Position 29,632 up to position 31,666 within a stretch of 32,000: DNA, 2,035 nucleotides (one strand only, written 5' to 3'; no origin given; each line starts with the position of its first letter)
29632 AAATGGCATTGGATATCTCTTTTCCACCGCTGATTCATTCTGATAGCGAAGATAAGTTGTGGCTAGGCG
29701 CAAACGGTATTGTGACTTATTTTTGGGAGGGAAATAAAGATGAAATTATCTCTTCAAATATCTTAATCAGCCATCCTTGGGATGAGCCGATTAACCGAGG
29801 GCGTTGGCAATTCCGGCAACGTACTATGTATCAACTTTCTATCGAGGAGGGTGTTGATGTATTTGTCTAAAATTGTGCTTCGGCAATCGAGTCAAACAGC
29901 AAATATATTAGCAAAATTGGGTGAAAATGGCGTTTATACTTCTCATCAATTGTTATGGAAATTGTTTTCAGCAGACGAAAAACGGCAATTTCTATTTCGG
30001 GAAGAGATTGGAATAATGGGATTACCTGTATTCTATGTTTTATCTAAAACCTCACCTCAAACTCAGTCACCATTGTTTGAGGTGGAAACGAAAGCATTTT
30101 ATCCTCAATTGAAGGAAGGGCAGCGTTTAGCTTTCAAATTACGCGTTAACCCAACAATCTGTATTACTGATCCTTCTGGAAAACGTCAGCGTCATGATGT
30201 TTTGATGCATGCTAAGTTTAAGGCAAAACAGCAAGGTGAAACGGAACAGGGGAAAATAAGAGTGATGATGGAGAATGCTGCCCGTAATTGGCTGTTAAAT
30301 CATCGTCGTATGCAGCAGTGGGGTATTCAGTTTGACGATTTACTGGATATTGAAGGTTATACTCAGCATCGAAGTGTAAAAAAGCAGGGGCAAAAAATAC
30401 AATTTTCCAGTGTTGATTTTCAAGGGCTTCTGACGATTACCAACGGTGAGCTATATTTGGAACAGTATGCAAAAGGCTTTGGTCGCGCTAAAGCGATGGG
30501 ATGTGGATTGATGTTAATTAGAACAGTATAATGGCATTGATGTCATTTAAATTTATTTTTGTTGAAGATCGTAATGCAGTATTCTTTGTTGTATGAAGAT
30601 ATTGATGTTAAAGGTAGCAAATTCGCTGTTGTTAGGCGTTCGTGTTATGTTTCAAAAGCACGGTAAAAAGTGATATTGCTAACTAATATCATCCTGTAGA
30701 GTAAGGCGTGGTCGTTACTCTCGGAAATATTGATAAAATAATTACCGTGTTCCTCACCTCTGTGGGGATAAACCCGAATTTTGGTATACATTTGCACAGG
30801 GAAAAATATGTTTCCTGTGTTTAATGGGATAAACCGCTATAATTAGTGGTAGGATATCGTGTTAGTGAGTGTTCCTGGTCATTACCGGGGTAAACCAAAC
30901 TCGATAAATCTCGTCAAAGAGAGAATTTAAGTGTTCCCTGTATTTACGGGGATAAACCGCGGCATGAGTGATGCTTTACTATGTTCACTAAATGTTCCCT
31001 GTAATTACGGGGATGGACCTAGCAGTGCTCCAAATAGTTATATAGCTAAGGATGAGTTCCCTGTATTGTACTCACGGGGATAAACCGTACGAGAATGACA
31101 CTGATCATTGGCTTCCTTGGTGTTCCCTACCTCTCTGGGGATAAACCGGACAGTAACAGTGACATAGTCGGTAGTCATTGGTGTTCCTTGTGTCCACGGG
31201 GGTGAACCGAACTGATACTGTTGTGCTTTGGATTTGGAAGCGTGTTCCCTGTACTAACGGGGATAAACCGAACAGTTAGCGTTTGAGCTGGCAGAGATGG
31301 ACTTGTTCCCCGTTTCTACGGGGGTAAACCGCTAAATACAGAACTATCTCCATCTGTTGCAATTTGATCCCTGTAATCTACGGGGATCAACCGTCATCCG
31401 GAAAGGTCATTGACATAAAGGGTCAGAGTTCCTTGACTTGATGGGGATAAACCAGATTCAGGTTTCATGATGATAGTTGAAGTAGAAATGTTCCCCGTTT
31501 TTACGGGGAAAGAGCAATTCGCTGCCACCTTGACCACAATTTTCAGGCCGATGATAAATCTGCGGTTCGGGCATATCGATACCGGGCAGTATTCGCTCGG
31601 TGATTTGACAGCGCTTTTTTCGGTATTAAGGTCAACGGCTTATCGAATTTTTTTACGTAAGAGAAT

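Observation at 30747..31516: All 13 CRISPR repeats differ from each other, yet most keep the Cas6e hairpin through compensatory or G:U changes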

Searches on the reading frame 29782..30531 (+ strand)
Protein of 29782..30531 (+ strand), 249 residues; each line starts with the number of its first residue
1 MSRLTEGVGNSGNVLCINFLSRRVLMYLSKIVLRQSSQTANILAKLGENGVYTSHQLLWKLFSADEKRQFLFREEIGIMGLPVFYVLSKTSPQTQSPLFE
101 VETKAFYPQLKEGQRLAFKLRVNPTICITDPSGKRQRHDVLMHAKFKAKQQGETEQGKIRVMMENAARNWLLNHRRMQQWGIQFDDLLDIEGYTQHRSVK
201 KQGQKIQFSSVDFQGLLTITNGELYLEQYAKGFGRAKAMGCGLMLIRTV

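Call 6: search_protein_families(library=pfam, proteins=[window:29782-30531:+])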
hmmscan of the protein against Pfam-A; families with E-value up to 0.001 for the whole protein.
window:29782-30531:+ (249 aa): 1 family
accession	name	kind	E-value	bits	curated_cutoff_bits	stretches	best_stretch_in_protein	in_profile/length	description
PF08798.16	CRISPR_assoc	-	4.6e-49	168.1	25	1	26-247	1-222/223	CRISPR associated protein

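Call 11: find_related_loci(query=window:29857-30531:+, collection=genome_contigs, flank=10000)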
Query window:29857-30531:+ (224 aa) in genome_contigs; peptide patterns used: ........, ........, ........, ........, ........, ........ (x = any residue, [..] = any of these).
120 stretches matched a pattern; 55 encode a relative of the query (tblastn E <= 1e-3); 54 distinct loci.
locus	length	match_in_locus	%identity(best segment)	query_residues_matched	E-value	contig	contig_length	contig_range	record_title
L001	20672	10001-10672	96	1-224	7e-148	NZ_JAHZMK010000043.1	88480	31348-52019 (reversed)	Photorhabdus antumapuensis strain UCH-936 S2_R1_(paired)_trimmed_(paired)_contig_43, whole genome shotgun sequence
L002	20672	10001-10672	93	1-224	7e-146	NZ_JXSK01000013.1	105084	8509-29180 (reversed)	Photorhabdus luminescens subsp. luminescens strain DSM 3368 Contig013, whole genome shotgun sequence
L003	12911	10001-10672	91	1-224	8e-141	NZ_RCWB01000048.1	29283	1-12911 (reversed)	Photorhabdus caribbeanensis strain HG29 scaffold_0048, whole genome shotgun sequence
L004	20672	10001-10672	90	1-224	3e-140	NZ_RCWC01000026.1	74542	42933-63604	Photorhabdus noenieputensis strain DSM 25462 scaffold_0026, whole genome shotgun sequence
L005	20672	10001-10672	90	1-224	6e-140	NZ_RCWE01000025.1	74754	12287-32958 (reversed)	Photorhabdus akhurstii strain DSM 15138 scaffold_0025, whole genome shotgun sequence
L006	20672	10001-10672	88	1-224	3e-138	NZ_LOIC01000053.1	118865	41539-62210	Photorhabdus namnaonensis strain PB45.5 Phpb_contig000054, whole genome shotgun sequence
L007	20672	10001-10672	88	1-224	6e-137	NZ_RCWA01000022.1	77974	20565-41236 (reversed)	Photorhabdus heterorhabditis strain SF41 scaffold_0022, whole genome shotgun sequence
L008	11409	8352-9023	87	1-224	1e-136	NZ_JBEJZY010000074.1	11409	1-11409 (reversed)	Photorhabdus viridis strain Green contig00074, whole genome shotgun sequence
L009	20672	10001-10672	87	1-224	2e-136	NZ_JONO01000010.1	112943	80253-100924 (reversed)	Photorhabdus australis DSM 17609 BO26DRAFT_scaffold00009.9_C, whole genome shotgun sequence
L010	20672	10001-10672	87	1-224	2e-135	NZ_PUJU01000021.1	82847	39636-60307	Photorhabdus tasmaniensis strain T327 scaffold_0021, whole genome shotgun sequence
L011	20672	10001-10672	87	1-224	3e-135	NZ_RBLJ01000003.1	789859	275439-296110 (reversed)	Photorhabdus asymbiotica strain DSM 15149 Ga0236268_13, whole genome shotgun sequence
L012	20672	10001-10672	87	1-224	7e-135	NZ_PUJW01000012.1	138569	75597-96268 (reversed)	Photorhabdus cinerea strain DSM 19724 scaffold_0012, whole genome shotgun sequence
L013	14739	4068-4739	85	1-224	2e-134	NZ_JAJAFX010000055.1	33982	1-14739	Photorhabdus temperata strain DSM 14550 D1091455_108_55, whole genome shotgun sequence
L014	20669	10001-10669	56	1-224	2e-87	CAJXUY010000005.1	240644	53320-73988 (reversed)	MAG TPA_asm: uncultured Oleiphilaceae bacterium isolate SRR3933263_bin.5_MetaBAT_v2.12.1_MAG genome assembly, contig: NO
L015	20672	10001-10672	87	1-224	8e-135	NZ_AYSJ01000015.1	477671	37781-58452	Photorhabdus khanii NC19 PTE_gnl_UNH_Scaf_15.15, whole genome shotgun sequence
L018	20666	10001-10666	56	1-224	7e-81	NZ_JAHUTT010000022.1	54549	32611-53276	Shewanella sp. NIFS-20-20 22, whole genome shotgun sequence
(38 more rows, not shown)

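Call 12: find_encoding_contigs(protein=window:29857-30531:+, flank=10000, max_places=10)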
Protein window:29857-30531:+ (224 aa): 7 contigs read that carry it; 6 places shown.
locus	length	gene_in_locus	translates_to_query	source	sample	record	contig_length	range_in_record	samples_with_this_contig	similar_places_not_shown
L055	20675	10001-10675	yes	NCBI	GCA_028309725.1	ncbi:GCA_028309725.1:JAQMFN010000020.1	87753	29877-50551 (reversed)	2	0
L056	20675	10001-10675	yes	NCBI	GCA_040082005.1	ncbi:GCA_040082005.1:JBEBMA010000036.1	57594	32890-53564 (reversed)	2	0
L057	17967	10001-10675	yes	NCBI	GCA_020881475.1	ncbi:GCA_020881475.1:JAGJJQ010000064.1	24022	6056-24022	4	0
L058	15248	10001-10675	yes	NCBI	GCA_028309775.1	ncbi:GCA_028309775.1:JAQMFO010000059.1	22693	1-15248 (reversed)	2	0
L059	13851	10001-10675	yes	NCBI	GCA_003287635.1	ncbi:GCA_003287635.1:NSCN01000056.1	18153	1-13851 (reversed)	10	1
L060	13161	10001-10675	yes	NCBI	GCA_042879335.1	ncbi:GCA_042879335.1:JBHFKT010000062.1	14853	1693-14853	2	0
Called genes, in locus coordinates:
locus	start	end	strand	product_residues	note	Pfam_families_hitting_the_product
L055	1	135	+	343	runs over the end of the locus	-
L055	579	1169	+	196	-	PF01872:RibD_C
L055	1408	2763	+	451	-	PF02661:Fic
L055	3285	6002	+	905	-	PF18019:Cas3_HD, PF22590:Cas3-like_C_2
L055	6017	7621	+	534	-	PF09481:CRISPR_Cse1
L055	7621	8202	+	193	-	PF09485:CRISPR_Cse2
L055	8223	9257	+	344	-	PF09344:Cas_CT1975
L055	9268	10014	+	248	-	PF09704:Cas_Cas5d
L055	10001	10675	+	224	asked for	PF08798:CRISPR_assoc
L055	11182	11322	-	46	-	-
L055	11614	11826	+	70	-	-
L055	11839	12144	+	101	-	-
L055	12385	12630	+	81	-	PF04014:MazE_antitoxin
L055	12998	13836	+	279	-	PF13340:DUF4096, PF01609:DDE_Tnp_1, PF13612:DDE_Tnp_1_3, PF13359:DDE_Tnp_4 (weak), PF13586:DDE_Tnp_1_2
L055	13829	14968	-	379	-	PF00355:Rieske, PF00848:Ring_hydroxyl_A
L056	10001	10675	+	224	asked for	PF08798:CRISPR_assoc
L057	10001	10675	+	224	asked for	PF08798:CRISPR_assoc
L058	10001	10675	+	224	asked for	PF08798:CRISPR_assoc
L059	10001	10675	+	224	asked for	PF08798:CRISPR_assoc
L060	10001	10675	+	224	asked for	PF08798:CRISPR_assoc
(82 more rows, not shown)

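Call 53: search_protein_families(library=pfam, proteins=[L018:10683-11603:+, L018:11606-11902:+])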
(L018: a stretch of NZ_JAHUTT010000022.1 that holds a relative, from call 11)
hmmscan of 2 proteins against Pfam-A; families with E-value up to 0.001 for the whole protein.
L018:10683-11603:+ (306 aa): 1 family
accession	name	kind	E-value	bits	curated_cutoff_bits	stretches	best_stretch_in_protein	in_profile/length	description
PF01867.21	Cas_Cas1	-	8.4e-19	68.2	22.3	2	131-263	144-275/283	CRISPR associated protein Cas1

L018:11606-11902:+ (98 aa): 1 family
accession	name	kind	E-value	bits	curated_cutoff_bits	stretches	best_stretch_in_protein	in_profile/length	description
PF09707.15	Cas_Cas2CT1978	-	3.8e-37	126.7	24.7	1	3-88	1-86/86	CRISPR-associated protein (Cas_Cas2CT1978)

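Call 60: search_solved_structures(query=window:29857-30531:+, show_alignments=1)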
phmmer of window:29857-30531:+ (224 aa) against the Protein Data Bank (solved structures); distinct sequences matched with E-value up to 0.001: 7.
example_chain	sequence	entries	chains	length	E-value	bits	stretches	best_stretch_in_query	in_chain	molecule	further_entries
4dzd_A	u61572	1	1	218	2.2e-11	47.1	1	16-221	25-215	Uncharacterized protein ygcH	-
4qyz_K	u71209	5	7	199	3.4e-11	46.5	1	17-221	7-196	CRISPR system Cascade subunit CasE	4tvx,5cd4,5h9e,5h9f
4u7u_D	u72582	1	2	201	3.4e-11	46.5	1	17-221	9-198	CRISPR system Cascade subunit CasE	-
1wj9_A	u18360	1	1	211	4.8e-09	39.5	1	1-221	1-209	CRISPR-associated protein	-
2y8w_A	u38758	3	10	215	5.2e-09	39.4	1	1-221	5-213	CSE3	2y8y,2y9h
3qrp_A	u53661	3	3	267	1.2e-08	38.2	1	1-221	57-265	Putative uncharacterized protein TTHB192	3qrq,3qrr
8yb6_B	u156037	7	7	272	6.6e-06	29.2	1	76-221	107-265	CRISPR-associated endoribonuclease Cse3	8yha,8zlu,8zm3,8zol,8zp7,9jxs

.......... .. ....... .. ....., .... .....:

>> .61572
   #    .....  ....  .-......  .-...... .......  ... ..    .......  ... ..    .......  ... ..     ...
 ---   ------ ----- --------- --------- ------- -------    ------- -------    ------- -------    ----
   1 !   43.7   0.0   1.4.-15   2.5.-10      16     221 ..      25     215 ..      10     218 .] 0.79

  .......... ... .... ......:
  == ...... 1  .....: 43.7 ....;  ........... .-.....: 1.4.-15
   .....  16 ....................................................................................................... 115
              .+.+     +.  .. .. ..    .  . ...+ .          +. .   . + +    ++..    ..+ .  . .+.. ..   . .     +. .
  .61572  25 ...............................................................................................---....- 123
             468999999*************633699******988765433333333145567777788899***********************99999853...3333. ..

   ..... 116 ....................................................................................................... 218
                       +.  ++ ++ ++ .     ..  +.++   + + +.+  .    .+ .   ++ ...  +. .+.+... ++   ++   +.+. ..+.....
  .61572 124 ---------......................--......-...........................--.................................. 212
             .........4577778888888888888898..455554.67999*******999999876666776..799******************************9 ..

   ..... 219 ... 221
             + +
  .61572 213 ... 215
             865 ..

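Call 67: find_homologous_proteins(query=window:29857-30531:+, max_evalue=1e-20)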
Query window:29857-30531:+ (224 aa): 495 proteins with E <= 1e-20 among 564 candidates; the best 120 are listed.
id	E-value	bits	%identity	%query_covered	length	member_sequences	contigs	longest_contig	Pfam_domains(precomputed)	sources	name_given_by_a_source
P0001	4.2e-140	482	96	100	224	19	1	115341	PF08798.17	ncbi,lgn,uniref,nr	ncbi:type I-E CRISPR-associated protein Cas6/Cse3/CasE [Photorhabdus laumondii]|uniref:Type I-E CRIS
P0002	1.2e-129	448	88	100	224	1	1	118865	PF08798.17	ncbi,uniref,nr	ncbi:type I-E CRISPR-associated protein Cas6/Cse3/CasE [Photorhabdus namnaonensis]|uniref:CRISPR sys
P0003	1.9e-128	444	87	100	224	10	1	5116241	PF08798.17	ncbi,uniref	ncbi:type I-E CRISPR-associated protein Cas6/Cse3/CasE [Photorhabdus asymbiotica]|uniref:type I-E CR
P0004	1.8e-125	435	86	100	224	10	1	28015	PF08798.17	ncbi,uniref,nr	ncbi:type I-E CRISPR-associated protein Cas6/Cse3/CasE [Photorhabdus khanii]|uniref:Type I-E CRISPR-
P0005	3.8e-89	316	63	100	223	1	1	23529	PF08798.17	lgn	-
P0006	2.0e-87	310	63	100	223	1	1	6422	PF08798.17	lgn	-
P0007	5.2e-86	306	61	100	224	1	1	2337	PF08798.17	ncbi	-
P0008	2.5e-85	304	62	100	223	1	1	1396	PF08798.17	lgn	-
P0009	4.6e-84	299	60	100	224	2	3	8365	PF08798.17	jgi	-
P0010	2.2e-83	297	60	100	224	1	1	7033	PF08798.17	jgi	-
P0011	4.4e-83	296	58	100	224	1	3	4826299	PF08798.17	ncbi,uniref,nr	ncbi:type I-E CRISPR-associated protein Cas6/Cse3/CasE [Alkalimarinus coralli]|uniref:type I-E CRISP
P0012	4.4e-83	296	59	100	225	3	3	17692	PF08798.17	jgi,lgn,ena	-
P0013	5.5e-83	296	59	100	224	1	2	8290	PF08798.17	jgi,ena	-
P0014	8.0e-83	295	60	100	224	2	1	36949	PF08798.17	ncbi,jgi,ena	-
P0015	1.6e-82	294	58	100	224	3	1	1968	PF08798.17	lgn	-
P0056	3.6e-77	277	56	100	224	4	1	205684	PF08798.17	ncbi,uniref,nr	ncbi:type I-E CRISPR-associated protein Cas6/Cse3/CasE [Xenorhabdus vietnamensis]|uniref:Type I-E CR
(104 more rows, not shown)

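Call 68: find_encoding_contigs(protein=P0005, flank=10000, max_places=2)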
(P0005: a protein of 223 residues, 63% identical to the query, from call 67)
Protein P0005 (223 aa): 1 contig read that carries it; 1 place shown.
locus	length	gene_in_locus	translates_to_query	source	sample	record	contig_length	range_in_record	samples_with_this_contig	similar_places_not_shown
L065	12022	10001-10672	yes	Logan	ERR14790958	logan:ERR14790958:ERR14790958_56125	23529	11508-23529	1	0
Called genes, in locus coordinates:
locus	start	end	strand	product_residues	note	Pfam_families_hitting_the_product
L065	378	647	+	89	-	PF01381:HTH_3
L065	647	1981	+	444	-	PF13657:Couple_hipA, PF07804:HipA_C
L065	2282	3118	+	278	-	PF26109:WHD_BrxR, PF13280:WYL, PF26107:BrxR_CTD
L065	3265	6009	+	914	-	PF18019:Cas3_HD, PF22590:Cas3-like_C_2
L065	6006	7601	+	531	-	PF09481:CRISPR_Cse1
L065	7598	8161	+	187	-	PF09485:CRISPR_Cse2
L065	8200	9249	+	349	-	PF09344:Cas_CT1975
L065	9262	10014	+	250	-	PF09704:Cas_Cas5d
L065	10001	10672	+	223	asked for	PF08798:CRISPR_assoc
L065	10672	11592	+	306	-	PF01867:Cas_Cas1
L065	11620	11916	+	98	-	PF09707:Cas_Cas2CT1978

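Call 69: find_encoding_contigs(protein=P0056, flank=10000, max_places=2)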
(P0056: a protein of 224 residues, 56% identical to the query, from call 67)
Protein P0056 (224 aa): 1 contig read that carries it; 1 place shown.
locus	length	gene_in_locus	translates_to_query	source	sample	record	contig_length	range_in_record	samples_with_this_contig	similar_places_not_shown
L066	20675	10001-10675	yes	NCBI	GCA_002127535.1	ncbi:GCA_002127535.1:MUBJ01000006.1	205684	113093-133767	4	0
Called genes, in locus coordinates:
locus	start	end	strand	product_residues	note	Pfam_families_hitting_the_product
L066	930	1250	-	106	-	-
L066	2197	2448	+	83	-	PF01527:HTH_Tnp_1 (weak), PF04967:HTH_10 (weak)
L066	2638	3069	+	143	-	PF00903:Glyoxalase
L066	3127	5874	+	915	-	PF18019:Cas3_HD, PF04851:ResIII (faint), PF22590:Cas3-like_C_2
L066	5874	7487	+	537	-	PF09481:CRISPR_Cse1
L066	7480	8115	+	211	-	PF09485:CRISPR_Cse2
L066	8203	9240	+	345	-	PF09344:Cas_CT1975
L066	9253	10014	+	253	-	PF09704:Cas_Cas5d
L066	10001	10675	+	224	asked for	PF08798:CRISPR_assoc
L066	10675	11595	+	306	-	PF01867:Cas_Cas1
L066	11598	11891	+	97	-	PF09707:Cas_Cas2CT1978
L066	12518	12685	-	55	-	-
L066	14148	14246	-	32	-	-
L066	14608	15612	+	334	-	-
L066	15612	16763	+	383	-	PF01103:Omp85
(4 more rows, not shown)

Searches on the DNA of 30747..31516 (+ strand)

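Call 62: search_dna_similar(query=window:30747-31516:+, collection=phages, mode=distant, max_evalue=10, max_rows=15)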
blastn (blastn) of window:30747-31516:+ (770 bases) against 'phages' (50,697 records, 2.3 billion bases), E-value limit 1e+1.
Records with a match: 19; places in all: 19; records where one place covers at least 80% of the query: 0.
Best place of each record, by identity: 95-99% 2; 90-95% 7; 80-90% 10.
By first word of the organism name: Achromobacter 4; Flavobacterium 4; Listeria 2; Escherichia 1; Thermocrinis 1; Microvirus 1; Salmonella 1; Bacillus 1; bajarodmic 1; bajarodino 1; and 2 more.
By host as written in the record: Achromobacter xylosoxidans I2BC 4; Flavobacterium sp. LMO8 4; Listeria monocytogenes 2; Escherichia coli O157:H7 ATCC 43895 1; Thermocrinis 1; Marmota flaviventris 1; Salmonella enterica subsp. enterica serovar Enteritidis ST11 1; Bacillus australimaris sKR4M-27 1; and 4 more.
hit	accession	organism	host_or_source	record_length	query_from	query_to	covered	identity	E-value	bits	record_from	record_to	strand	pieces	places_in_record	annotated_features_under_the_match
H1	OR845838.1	Escherichia phage ECO95 1-6-1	Escherichia coli O157:H7 ATCC 43895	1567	494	530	5%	86.5%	7e-2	46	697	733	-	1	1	record has no annotation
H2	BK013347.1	Thermocrinis Great Boiling Spring virus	Thermocrinis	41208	576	612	5%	83.8%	1e+1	37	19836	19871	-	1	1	conserved hypothetical protein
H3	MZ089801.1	Microvirus mar55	Marmota flaviventris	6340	30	60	4%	87.1%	3e+0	39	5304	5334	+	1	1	replication initiator protein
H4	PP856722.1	Salmonella phage vB_SEnST11_KE23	Salmonella enterica subsp. enterica ...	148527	1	31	4%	87.1%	3e+0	39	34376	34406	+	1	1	none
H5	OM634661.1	Bacillus phage vB_BauM_KLEB27-3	Bacillus australimaris sKR4M-27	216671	600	629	4%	86.7%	1e+1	37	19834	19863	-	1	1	structural protein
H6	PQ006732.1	bajarodmic virus 539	Neotoma bryanti feces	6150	465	493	4%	89.7%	1e+1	37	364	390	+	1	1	major capsid protein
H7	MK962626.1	Achromobacter phage vB_AxyP_19-32_Axy04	Achromobacter xylosoxidans I2BC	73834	2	29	4%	89.3%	1e+1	38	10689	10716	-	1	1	hypothetical protein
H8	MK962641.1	Achromobacter phage vB_AxyP_19-32_Axy24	Achromobacter xylosoxidans I2BC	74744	2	29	4%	89.3%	1e+1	38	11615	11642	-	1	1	hypothetical protein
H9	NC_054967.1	Achromobacter phage vB_AxyP_19-32_Axy04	Achromobacter xylosoxidans I2BC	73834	2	29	4%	89.3%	1e+1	38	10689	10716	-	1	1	hypothetical protein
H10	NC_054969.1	Achromobacter phage vB_AxyP_19-32_Axy24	Achromobacter xylosoxidans I2BC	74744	2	29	4%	89.3%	1e+1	38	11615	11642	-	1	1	hypothetical protein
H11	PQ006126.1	bajarodino virus 54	Peromyscus fraterculus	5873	737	762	3%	92.3%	3e+0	39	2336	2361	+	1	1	none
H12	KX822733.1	Pseudoalteromonas phage PH357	Pseudoalteromonas sp. BH357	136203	280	304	3%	92.0%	1e+1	37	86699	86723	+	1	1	hypothetical protein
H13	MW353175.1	Flavobacterium phage vB_FspM_immuto_2-6A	Flavobacterium sp. LMO8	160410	594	618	3%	92.0%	1e+1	37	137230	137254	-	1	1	structural protein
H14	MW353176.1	Flavobacterium phage vB_FspM_immuto_3-5A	Flavobacterium sp. LMO8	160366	594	618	3%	92.0%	1e+1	37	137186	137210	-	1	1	structural protein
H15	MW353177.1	Flavobacterium phage vB_FspM_immuto_13-6C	Flavobacterium sp. LMO8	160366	594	618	3%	92.0%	1e+1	37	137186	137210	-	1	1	structural protein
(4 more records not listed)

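Call 63: search_dna_similar(query=window:30747-31516:+, collection=plasmids, mode=distant, max_evalue=10, max_rows=15)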
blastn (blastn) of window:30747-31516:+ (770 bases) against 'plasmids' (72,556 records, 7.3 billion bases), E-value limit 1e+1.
Records with a match: 13; places in all: 23; records where one place covers at least 80% of the query: 0.
Best place of each record, by identity: >=99% 1; 90-95% 3; 80-90% 3; 60-80% 6.
By first word of the organism name: Escherichia 3; Pseudoalteromonas 2; Salmonella 2; Nostoc 2; Salinivibrio 1; Photobacterium 1; Vibrio 1; Polaromonas 1.
By predicted mobility (MOB-suite, as given by PLSDB): non-mobilizable 12; conjugative 1.
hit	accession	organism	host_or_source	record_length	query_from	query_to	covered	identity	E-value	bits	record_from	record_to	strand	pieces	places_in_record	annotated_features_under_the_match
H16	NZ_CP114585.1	Salinivibrio proteolyticus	-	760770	430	532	13%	77.1%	2e-2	94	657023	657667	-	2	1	none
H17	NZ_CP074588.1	Pseudoalteromonas piscicida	mixed culture,water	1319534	491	589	13%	76.5%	2e-1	88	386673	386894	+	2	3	none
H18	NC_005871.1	Photobacterium profundum SS9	-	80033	181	273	12%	76.3%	2e-2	88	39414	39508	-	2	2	none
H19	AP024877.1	Vibrio halioticoli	-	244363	182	273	12%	76.2%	7e-1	85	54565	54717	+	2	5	record has no annotation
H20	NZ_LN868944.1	Salmonella enterica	Homo sapiens,feces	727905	493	586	12%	70.5%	9e+0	39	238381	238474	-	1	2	none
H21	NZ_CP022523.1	Pseudoalteromonas sp. NC201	pure culture,sea water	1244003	435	524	12%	70.7%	7e-1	43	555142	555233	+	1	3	none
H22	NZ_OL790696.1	Escherichia coli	-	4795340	499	538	5%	82.9%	9e+0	40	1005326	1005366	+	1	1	none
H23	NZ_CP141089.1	Escherichia coli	Homo sapiens,Infected Human Urine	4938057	499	538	5%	82.9%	9e+0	40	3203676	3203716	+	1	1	none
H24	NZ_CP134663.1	Escherichia coli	Larus michahellis,bacteria,cloaca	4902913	499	538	5%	82.9%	9e+0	40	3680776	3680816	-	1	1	none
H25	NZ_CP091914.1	Nostoc sp. UHCC 0870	cell culture,Brackish water, ...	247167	223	249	4%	92.9%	9e+0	39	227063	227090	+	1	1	hypothetical protein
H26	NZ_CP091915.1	Nostoc sp. UHCC 0870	cell culture,Brackish water, ...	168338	223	249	4%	92.9%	9e+0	39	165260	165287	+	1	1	hypothetical protein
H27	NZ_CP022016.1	Salmonella enterica subsp. enterica serovar India str. ...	-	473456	51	76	3%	92.3%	9e+0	39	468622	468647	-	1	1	D-alanine--D-alanine ligase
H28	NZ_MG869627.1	Polaromonas sp. W9N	Werenskioldbreen Glacier, Spitsbergen, ...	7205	362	383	3%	100.0%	3e+0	41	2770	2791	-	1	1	none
